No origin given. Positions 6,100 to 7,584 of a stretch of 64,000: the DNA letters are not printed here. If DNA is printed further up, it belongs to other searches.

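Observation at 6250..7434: Card1/Can2-like (DUF1887) CARF-nuclease gene translationally coupled to smc, with no signal-generating enzyme nearby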

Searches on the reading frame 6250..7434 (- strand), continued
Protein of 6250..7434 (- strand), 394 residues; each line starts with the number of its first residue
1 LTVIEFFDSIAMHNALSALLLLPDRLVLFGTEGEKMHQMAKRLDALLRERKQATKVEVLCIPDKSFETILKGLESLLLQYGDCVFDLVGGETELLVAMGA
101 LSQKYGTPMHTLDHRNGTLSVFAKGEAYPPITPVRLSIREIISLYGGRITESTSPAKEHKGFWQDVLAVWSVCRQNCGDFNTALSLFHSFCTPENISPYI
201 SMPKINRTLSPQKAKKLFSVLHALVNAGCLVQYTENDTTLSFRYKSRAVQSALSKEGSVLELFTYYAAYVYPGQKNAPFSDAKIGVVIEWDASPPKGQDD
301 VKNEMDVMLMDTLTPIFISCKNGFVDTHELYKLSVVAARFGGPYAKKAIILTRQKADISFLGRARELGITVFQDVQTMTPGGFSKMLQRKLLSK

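Call 59: search_protein_families(library=ncbifam, proteins=[L057:9311-12733:+, L029:11212-13389:+, L057:8823-9299:+], max_evalue=0.0001)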
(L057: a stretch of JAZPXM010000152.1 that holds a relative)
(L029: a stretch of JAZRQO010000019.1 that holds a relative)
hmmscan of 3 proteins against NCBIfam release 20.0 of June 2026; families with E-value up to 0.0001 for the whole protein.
L057:9311-12733:+ (1140 aa): 44 families (the best 25 are shown)
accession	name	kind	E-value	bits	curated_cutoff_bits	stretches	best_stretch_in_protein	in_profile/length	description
TIGR01241.2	FtsH_fam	equivalog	1.7e-103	347.5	600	1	698-1134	148-598/598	ATP-dependent zinc metalloprotease FtsH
NF003069.1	PRK03992.1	subfamily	7.5e-67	226.1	500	1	690-961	109-375/379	proteasome-activating nucleotidase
TIGR01242.2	TIGR01242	subfamily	9.3e-62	209.1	500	1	704-961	106-358/362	proteasome-activating nucleotidase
NF008004.0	PRK10733.1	equivalog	1.1e-60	205.3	1008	1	708-1079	148-517/644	ATP-dependent zinc metalloprotease FtsH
NF047747.1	PrtsmActNtasePan2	equivalog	7.6e-56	190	700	1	672-960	111-394/397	proteasome-activating nucleotidase Pan2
NF047748.1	PrtsmActNtasePan1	equivalog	8.1e-52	176.6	750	1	698-963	134-394/405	proteasome-activating nucleotidase Pan1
TIGR02639.1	ClpA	equivalog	1.1e-50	172.7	993.15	1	194-452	445-689/734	ATP-dependent Clp protease ATP-binding subunit ClpA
TIGR01243.1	CDC48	subfamily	2.2e-46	158.5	802.65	1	704-942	445-676/733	CDC48 family AAA ATPase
NF041006.2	cell_div_CdvC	equivalog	7e-41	140.4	650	1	704-922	95-306/370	cell division protein CdvC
NF042959.1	IteA_antiphage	equivalog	8.1e-39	133.8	510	1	690-949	71-316/367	anti-phage ATPase IteA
TIGR03345.1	VI_ClpV1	equivalog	2.4e-34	118.8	884.95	1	195-453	555-806/852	type VI secretion system ATPase TssH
TIGR03346.1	chaperone_ClpB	equivalog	1e-33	116.8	1232.1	1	200-452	559-800/853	ATP-dependent chaperone ClpB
NF008263.0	PRK11034.1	equivalog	1.1e-32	112.8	1350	1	198-362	450-612/758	ATP-dependent Clp protease ATP-binding subunit ClpA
NF008118.0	PRK10865.1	equivalog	5e-26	90.9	1417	1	201-448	563-799/857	ATP-dependent chaperone ClpB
NF033607.0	disagg_AAA_ClpG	exception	5.1e-25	87.6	1900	1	200-448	586-827/932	AAA family protein disaggregase ClpG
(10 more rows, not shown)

L029:11212-13389:+ (725 aa): 0 families

L057:8823-9299:+ (158 aa): 0 families

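Call 60: search_protein_representatives(alignment_id=A1)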
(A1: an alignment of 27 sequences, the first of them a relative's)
Query: 27 sequences, 402 profile positions. Proteins with E-value up to 0.001 (for the whole library): 3111; up to 1e-10: 1825; up to 1e-30: 828. The best 150 are listed.
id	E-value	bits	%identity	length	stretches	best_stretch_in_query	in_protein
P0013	1.4e-142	491.6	-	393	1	1-401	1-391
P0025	2.5e-141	487.5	-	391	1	1-399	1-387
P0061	1.1e-139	482.1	-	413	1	1-401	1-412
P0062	1.1e-135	468.9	-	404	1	1-401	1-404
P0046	2.4e-135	467.8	-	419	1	1-401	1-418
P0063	1.1e-131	455.7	-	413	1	1-401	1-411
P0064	6.4e-131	453.2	-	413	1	1-401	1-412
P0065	1.8e-130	451.7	-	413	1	1-401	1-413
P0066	4.2e-130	450.5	-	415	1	1-401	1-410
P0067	7.0e-130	449.8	-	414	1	1-401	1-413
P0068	1.2e-129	449.0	-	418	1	1-398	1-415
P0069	5.2e-129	446.9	-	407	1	1-400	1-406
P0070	1.0e-128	446.0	-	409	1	1-400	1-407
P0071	4.5e-127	440.5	-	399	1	1-400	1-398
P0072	6.6e-127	440.0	-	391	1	1-397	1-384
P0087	2.8e-122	424.8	-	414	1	1-399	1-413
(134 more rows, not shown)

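Call 64: search_protein_families(library=pfam, proteins=[L025:1833-2582:+, L025:2603-3685:+, L025:3689-5164:+, L025:5167-6192:+, L025:6195-6968:+, L025:6982-7416:+, L025:8004-9959:+, L025:11343-12119:-, L025:13142-13543:-, L025:15853-17064:-], max_evalue=0.01)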
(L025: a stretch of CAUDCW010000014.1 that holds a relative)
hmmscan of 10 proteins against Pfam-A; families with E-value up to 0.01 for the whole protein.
L025:1833-2582:+ (249 aa): 3 families
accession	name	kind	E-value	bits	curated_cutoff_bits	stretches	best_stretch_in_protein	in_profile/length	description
PF01881.21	Cas_Cas6_C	-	2.9e-26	93.2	23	1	123-241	3-123/125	CRISPR associated protein Cas6, C-terminal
PF21350.2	Cas6_I-A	-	0.00044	20.9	27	1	20-74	2-54/101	CRISPR-associated protein Cas6, N-terminal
PF10040.14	CRISPR_Cas6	-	0.0073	17.4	25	0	162-241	22-89/89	CRISPR-associated endoribonuclease Cas6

L025:2603-3685:+ (360 aa): 0 families

L025:3689-5164:+ (491 aa): 3 families
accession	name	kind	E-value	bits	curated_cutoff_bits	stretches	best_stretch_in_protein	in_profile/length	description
PF22335.1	Cas10-Cmr2_palm2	-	1.3e-28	100.2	27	1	221-353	1-132/133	Cas10/Cmr2, second palm domain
PF12469.13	Cmr2_N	-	5.4e-08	33.4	25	1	7-100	1-101/111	CRISPR-associated protein Cmr2, N-terminal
PF18182.6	mCpol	-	1.1e-07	32.6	26.4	1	226-334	3-104/114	minimal CRISPR polymerase domain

L025:5167-6192:+ (341 aa): 0 families

L025:6195-6968:+ (257 aa): 1 family
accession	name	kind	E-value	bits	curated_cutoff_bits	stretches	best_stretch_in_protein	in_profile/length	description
PF03787.20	RAMPs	-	4.8e-15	57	22.1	1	7-250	1-187/189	RAMP superfamily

L025:6982-7416:+ (144 aa): 1 family
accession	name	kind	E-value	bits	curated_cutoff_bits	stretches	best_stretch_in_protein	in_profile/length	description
PF20675.2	MPH2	-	0.0012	20.1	29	0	5-55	33-84/107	Maintenance of Photosystem II under High light 2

L025:8004-9959:+ (651 aa): 0 families

L025:11343-12119:- (258 aa): 1 family
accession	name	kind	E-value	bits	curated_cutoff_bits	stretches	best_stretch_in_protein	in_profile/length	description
PF10040.14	CRISPR_Cas6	-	2.9e-14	54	25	1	131-246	1-88/89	CRISPR-associated endoribonuclease Cas6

L025:13142-13543:- (133 aa): 2 families
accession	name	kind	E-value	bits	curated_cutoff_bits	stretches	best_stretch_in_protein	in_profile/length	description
PF03050.20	DDE_Tnp_IS66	-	2.4e-12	47.3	23.1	1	23-68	238-283/284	Transposase IS66 family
PF13817.11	DDE_Tnp_IS66_C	-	2.5e-10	40.8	30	1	75-116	1-39/39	IS66 C-terminal element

L025:15853-17064:- (403 aa): 4 families
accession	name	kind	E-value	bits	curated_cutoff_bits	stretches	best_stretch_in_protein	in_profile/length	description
PF00589.27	Phage_integrase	-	3.3e-29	102.3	27.1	1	196-379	5-168/172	Phage integrase family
PF13102.12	Phage_int_SAM_5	-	6.2e-06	26.9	22.3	1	79-178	1-93/98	Phage integrase SAM-like domain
PF14659.12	Phage_int_SAM_3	-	2.2e-05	25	22.6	1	93-135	14-57/58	Phage integrase, N-terminal SAM-like domain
PF02899.23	Phage_int_SAM_1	-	0.0024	18.6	22.3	0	85-144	3-64/83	Phage integrase, N-terminal SAM-like domain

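Call 68: search_protein_families(library=padloc, proteins=[L025:8004-9959:+, L025:2603-3685:+, L025:3689-5164:+, L025:5167-6192:+, L025:6195-6968:+, L025:6982-7416:+, L025:25-1080:+, L025:1111-1602:+, L025:10001-11242:+], max_evalue=0.01)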
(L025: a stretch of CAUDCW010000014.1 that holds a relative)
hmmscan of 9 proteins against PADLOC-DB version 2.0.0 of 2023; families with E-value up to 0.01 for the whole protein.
L025:8004-9959:+ (651 aa): 2 families
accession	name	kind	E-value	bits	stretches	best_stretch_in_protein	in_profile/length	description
PDLC01174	CorA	-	6.1e-77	257.4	1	145-645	3-435/446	CorA-like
PDLC01043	CorA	-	2.5e-72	242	1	146-630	4-413/457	CorA-like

L025:2603-3685:+ (360 aa): 1 family
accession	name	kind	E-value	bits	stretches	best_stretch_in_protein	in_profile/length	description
PDLC01492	Cmr1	-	3.8e-71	238.4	1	6-310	3-288/288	"CAS-III-B,CAS-III-C; effector_G7"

L025:3689-5164:+ (491 aa): 16 families
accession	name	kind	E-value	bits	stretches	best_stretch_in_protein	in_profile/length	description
PDLC02055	Cas10b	-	7.1e-50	168.2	1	6-453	2-458/487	-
PDLC01422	Cas10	-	7.2e-46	155.3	2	135-422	234-465/519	CAS-III; effector_LS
PDLC01292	Cas10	-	1.2e-42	144.8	2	178-354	234-387/387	CAS-III; effector_LS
PDLC02056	Cas10b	-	4.3e-34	116.1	2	211-348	262-410/600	-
PDLC00917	Cas10b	-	4.5e-33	112.9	2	173-341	327-505/510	"CRISPR-associated protein Cas10/Cmr2, subtype III-B"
PDLC01444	Cas10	-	2e-25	87.7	2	189-413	367-556/605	CAS-III; effector_LS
PDLC02054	Cas10b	-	9.5e-25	85.4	2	218-372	274-427/537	-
PDLC02051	Cas10b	-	5.1e-18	63.5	1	132-375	196-394/479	-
PDLC01529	Cas10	-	3.3e-13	47.7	1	144-348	134-325/370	CAS-III; effector_LS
PDLC01293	Cas10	-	1.3e-09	35.5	1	150-341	401-572/577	CAS-III; effector_LS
PDLC00919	Cas10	-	3.9e-09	34.1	1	188-346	199-365/414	Cas10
PDLC00916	Cas10a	-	5.8e-09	33.4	1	172-336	486-640/650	"CRISPR-associated protein Cas10/Csm1, subtype III-A/MTUBE"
PDLC02058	Cas10d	-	9.5e-09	32.6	1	213-352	167-301/441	-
PDLC00920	Cas10b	-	5e-08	31.5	1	6-106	2-110/116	Cas10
PDLC01651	Cas10b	-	7.4e-08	30.7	1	7-61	1-54/113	CAS-III-B; effector_LS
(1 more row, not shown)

L025:5167-6192:+ (341 aa): 4 families
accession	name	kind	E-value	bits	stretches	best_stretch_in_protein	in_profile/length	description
PDLC01209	Cmr3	-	2.8e-34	117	2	3-167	3-170/389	"CAS-III-B,CAS-III-C; effector_G5"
PDLC01208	Cmr3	-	2.4e-29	101.4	1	4-335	3-300/301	"CAS-III-B,CAS-III-C; effector_G5"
PDLC01269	Cmr3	-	2e-09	35.8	1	15-333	1-267/273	"CAS-III-B,CAS-III-C; effector_G5"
PDLC01454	Cmr3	-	5.9e-07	27.3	1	104-337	46-275/278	"CAS-III-B,CAS-III-C; effector_G5"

L025:6195-6968:+ (257 aa): 27 families (the best 25 are shown)
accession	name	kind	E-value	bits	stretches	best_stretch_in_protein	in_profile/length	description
PDLC01295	Cmr4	-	6e-37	126.3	1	5-252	2-256/256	"CAS-III-B,CAS-III-C; effector_G7"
PDLC00981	Cmr4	-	8.1e-37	125.7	1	5-252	2-283/283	CRISPR type III-B/RAMP module RAMP protein Cmr4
PDLC00982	Cmr4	-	3.8e-32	110.2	2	6-104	3-102/281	Cmr4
PDLC01441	Cmr4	-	8.3e-29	99.1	1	4-253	3-241/245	"CAS-III-B,CAS-III-C; effector_G7"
PDLC01613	Csm3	-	8e-12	44.4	1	7-250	1-175/177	"CAS-III-A,CAS-III-D; effector_G7"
PDLC01535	Cmr6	-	1.3e-11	42.9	1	15-100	21-108/185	"CAS-III-B,CAS-III-C; effector_G7"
PDLC01442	Csm3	-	1.5e-10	39.3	1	7-255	13-182/208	"CAS-III-A,CAS-III-D; effector_G7"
PDLC01016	Csm3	-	2.6e-10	39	1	7-250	2-187/189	Csm3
PDLC01339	Csm3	-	4.5e-10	38.8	1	10-92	1-51/163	"CAS-III-A,CAS-III-D; effector_G7"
PDLC01015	Csm3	-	2.1e-09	36.8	1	12-99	3-98/178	Csm3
PDLC00988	Cmr6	-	8.8e-09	33.5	1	19-75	25-89/252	Cmr6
PDLC02107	Cas7_IIId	-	3.9e-08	30.7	1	7-99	11-91/426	-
PDLC01452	Cmr6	-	2.2e-07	29.2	1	3-80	66-138/228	"CAS-III-B,CAS-III-C; effector_G7"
PDLC01274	Cmr6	-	3e-07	28.7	1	6-80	29-98/188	"CAS-III-B,CAS-III-C; effector_G7"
PDLC02110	Cas7_IIId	-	4.8e-07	28.1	1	6-79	5-73/171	-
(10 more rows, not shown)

L025:6982-7416:+ (144 aa): 4 families
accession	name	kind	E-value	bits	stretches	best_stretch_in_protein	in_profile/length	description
PDLC01211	Cmr5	-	4.1e-40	134.8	1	1-126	1-125/127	CAS-III-B; effector_SS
PDLC01502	Cmr5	-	1.8e-21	74.8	1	1-122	1-117/123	CAS-III-B; effector_SS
PDLC01362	Cmr5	-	0.0014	17.2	1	15-95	8-85/110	CAS-III-B; effector_SS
PDLC01641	Cmr5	-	0.0017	16.9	1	13-76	6-67/109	CAS-III-B; effector_SS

L025:25-1080:+ (351 aa): 6 families
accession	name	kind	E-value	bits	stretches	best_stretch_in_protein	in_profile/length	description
PDLC03838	DolB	-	8.3e-07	26.6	1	75-140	137-196/375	-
PDLC04232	IetA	-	3.4e-06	24.7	1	69-220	75-223/330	-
PDLC02196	IetA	-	0.0001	19.8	1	83-134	95-147/374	-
PDLC04606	PDC-M37B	-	0.00039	17.7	1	72-150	139-215/390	-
PDLC02195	IetA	-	0.0015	15.9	1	83-133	110-161/395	-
PDLC00915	TRIP13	-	0.0036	14.8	0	113-130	67-84/302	TRIP13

L025:1111-1602:+ (163 aa): 1 family
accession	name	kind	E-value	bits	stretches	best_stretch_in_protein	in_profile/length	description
PDLC03423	REase_II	-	6.7e-05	20.6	1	4-140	109-240/285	Type II restriction enzyme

L025:10001-11242:+ (413 aa): 15 families
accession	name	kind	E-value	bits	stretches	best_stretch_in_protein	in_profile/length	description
PDLC01895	CARF4--CARF_PDDEXK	-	8.4e-32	108.6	1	2-402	3-376/397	-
PDLC01881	CARF4--CARF_PDDEXK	-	4.9e-24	83.2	1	2-392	5-359/378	-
PDLC01880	CARF4--CARF_PDDEXK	-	8e-22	76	1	3-394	4-348/364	-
PDLC01884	CARF4--CARF_PDDEXK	-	6.2e-16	56.8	1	4-368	6-342/382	-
PDLC01037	Csx1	-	5.1e-11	40.7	1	7-383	9-293/320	ARF+Nuclease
PDLC01890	CARF4--CARF_PDDEXK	-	1.7e-09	35.5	1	268-367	230-318/366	-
PDLC01898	CARF4--CARF_PDDEXK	-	1.7e-09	35.4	1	256-406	161-294/296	-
PDLC01968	CARF_PDDEXK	-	1.8e-09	35.2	1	249-379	221-328/361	-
PDLC01619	Csx1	-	1.3e-08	32.4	1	4-368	5-306/330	CAS-III; associated_signaling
PDLC01882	CARF4--CARF_PDDEXK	-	4e-07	26.9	1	271-369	436-532/569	-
PDLC01900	CARF4--CARF_PDDEXK_AAA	-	2e-05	21.5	1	313-372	475-533/556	-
PDLC01887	CARF4--CARF_PDDEXK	-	2.9e-05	21.8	1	2-109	3-107/285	-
PDLC01889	CARF4--CARF_PDDEXK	-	8.9e-05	19.8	1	314-368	266-320/367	-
PDLC01891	CARF4--CARF_PDDEXK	-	0.0012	16.5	1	294-397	222-312/319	-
PDLC01044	Csa3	-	0.0015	16.4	1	6-111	10-114/194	Type I-A associated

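Call 70: find_related_loci(query=A1, collection=metagenome_contigs, flank=10000)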
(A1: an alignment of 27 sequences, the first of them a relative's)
Query A1 (394 aa) in metagenome_contigs; peptide patterns used: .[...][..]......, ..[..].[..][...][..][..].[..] (x = any residue, [..] = any of these).
425 stretches matched a pattern; 214 encode a relative of the query (tblastn E <= 1e-3); the best 80 are kept; 80 distinct loci.
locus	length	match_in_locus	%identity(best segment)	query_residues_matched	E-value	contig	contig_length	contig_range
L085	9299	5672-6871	35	1-387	1e-69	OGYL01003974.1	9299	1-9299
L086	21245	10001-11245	32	1-391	3e-65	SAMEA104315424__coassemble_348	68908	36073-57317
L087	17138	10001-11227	34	1-389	3e-64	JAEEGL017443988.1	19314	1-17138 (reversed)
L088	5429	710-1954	32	1-391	5e-63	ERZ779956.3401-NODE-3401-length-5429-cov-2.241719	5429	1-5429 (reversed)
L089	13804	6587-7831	32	1-391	6e-63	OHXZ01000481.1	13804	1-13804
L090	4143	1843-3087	32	1-391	5e-63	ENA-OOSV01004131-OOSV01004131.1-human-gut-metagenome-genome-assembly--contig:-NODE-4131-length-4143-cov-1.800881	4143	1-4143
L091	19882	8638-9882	32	1-391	5e-63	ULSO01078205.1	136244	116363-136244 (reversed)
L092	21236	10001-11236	33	1-388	2e-62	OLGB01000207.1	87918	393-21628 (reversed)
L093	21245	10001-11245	32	1-391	9e-63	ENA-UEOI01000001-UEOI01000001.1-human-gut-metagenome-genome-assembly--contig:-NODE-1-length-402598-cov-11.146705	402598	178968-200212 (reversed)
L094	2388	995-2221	33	1-389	2e-63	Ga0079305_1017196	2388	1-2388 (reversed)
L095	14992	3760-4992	34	1-388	7e-62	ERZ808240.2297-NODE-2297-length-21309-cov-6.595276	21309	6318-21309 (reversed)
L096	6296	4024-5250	33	1-389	2e-61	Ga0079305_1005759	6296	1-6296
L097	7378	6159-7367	32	1-379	2e-61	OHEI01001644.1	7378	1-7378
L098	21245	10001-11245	32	1-391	1e-60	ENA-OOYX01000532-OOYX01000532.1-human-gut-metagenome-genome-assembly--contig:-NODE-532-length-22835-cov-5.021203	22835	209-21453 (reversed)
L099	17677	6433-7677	32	1-391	1e-60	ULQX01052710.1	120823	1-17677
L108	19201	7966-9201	30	1-389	5e-57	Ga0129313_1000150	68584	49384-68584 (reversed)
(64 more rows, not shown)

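Call 71: find_related_loci(query=A1, collection=viral_contigs, flank=10000)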
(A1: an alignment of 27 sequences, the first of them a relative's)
Query A1 (394 aa) in viral_contigs; peptide patterns used: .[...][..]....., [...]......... (x = any residue, [..] = any of these).
62 stretches matched a pattern, but none encodes a relative of the query by tblastn (E <= 1e-3).

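Call 79: search_solved_structures(query=L025:3689-5164:+, max_evalue=0.001, show_alignments=1)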
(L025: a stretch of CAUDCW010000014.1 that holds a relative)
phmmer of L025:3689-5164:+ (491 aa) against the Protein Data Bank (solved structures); distinct sequences matched with E-value up to 0.001: 9.
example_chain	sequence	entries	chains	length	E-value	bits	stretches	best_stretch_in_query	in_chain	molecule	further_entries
9lq5_B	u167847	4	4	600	6.4e-32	114.4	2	211-348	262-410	Type III-B CRISPR-associated protein Cas10/Cmr2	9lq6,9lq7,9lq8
3w2v_A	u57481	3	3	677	1.2e-10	44.3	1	248-363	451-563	CRISPR system Cmr subunit Cmr2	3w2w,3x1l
9arw_A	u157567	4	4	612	1.2e-10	44.3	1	210-369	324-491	Type III-B CRISPR-associated protein Cas10/Cmr2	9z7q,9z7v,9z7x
4doz_A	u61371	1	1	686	1.5e-10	44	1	248-363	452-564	Putative uncharacterized protein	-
3ung_C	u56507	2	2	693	1.6e-10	43.9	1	248-363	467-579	Cmr2dHD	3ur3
4h4k_C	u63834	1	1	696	1.6e-10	43.9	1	248-363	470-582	CRISPR system Cmr subunit Cmr2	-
4w8y_A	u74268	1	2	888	3.9e-10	42.6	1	248-363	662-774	CRISPR system Cmr subunit Cmr2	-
9l7c_B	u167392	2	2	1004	7.3e-09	38.4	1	236-369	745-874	GGDEF domain-containing protein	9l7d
9x25_B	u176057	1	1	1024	7.8e-09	38.3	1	236-369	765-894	GGDEF domain-containing protein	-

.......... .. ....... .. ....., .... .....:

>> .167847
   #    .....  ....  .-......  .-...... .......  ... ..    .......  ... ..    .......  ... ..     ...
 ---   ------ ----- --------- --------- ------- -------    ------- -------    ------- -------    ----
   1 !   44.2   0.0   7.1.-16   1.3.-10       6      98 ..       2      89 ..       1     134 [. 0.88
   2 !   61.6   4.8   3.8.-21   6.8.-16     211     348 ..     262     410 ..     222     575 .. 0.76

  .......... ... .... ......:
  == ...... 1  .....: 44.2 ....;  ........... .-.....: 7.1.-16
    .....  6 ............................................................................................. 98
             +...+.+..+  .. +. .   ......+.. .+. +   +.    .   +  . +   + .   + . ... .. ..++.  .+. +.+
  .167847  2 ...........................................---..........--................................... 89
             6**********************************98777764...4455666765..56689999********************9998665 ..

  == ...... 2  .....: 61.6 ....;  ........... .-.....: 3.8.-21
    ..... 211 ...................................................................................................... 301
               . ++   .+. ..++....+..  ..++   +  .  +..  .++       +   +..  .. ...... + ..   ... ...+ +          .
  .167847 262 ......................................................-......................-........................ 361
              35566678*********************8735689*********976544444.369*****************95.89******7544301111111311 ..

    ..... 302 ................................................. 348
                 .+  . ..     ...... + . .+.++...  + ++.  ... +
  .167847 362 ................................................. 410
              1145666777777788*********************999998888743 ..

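Call 80: search_solved_structures(query=L108:17410-17940:+, max_evalue=1, show_alignments=1)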
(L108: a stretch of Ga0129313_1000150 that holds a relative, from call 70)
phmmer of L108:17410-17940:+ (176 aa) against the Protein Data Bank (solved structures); distinct sequences matched with E-value up to 1: 2.
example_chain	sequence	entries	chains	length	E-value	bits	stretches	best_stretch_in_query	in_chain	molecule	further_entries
3g9q_A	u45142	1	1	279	0.64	13.2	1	12-59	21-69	Ferrichrome-binding protein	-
3hxp_A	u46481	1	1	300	0.72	13.1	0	12-59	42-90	Iron(3+)-hydroxamate-binding protein fhuD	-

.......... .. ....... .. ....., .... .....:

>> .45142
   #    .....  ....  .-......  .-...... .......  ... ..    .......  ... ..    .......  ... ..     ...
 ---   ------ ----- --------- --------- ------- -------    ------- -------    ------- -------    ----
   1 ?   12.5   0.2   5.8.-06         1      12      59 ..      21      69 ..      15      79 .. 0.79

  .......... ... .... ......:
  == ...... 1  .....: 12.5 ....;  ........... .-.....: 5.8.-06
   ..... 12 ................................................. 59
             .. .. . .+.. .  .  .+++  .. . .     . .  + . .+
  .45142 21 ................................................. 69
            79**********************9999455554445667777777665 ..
